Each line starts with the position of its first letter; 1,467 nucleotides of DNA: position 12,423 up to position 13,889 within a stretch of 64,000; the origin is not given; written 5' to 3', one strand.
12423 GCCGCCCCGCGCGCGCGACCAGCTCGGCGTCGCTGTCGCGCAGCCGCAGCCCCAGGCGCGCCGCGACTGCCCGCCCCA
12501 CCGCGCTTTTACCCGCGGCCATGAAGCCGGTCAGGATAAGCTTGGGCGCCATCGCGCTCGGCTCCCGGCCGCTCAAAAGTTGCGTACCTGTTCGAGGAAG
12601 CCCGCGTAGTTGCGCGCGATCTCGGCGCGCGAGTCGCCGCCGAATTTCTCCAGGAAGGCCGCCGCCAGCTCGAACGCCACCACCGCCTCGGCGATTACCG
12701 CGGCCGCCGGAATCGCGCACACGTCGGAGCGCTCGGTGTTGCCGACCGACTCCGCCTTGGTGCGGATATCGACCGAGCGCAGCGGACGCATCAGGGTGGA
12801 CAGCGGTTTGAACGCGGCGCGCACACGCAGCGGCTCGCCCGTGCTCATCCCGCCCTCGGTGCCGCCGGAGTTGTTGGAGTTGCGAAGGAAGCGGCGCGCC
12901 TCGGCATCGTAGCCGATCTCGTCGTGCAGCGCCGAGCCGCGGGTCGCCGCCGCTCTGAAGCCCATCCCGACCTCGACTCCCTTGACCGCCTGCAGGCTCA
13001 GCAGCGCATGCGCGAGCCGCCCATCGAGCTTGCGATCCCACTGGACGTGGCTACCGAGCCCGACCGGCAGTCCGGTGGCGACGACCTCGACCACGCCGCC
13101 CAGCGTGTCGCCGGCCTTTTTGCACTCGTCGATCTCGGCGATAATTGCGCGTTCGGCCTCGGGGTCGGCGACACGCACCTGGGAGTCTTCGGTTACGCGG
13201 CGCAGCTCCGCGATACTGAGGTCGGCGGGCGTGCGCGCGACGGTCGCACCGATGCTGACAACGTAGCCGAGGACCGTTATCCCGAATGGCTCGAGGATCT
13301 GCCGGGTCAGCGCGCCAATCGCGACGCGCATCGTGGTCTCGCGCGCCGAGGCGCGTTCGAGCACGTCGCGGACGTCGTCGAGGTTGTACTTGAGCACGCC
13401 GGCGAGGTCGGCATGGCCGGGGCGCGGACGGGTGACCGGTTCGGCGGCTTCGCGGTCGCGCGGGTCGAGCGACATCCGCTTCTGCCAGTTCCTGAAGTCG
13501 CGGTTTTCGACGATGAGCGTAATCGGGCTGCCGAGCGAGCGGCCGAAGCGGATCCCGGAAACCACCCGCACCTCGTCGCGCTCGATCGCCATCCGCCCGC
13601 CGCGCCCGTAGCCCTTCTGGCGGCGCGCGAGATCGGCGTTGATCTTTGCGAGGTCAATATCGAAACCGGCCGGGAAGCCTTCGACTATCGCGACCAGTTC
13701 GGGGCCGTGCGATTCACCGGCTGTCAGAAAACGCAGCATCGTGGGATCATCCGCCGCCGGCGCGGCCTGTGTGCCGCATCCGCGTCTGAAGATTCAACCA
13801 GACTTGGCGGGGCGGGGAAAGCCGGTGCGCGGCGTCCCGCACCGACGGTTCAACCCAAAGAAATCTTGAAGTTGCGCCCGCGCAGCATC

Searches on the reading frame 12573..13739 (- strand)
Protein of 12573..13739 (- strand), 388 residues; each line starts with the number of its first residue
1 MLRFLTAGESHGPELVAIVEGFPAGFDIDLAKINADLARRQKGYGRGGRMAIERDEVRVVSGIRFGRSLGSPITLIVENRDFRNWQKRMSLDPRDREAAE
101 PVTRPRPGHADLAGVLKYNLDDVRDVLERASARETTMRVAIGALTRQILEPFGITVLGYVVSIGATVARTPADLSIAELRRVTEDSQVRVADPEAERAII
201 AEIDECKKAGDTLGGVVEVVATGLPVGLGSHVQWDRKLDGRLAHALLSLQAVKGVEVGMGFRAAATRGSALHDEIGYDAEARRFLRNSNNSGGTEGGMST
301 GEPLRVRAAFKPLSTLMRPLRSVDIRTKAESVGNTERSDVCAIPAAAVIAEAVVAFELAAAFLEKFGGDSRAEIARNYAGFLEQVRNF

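Call 63: search_protein_families(library=pfam, proteins=[window:12573-13739:-], max_evalue=0.00001)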
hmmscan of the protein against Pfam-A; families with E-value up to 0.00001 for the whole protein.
window:12573-13739:- (388 aa): 1 family
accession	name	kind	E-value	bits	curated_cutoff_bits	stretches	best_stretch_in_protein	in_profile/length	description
PF01264.26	Chorismate_synt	-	1.9e-115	385.5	27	1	2-363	1-327/327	Chorismate synthase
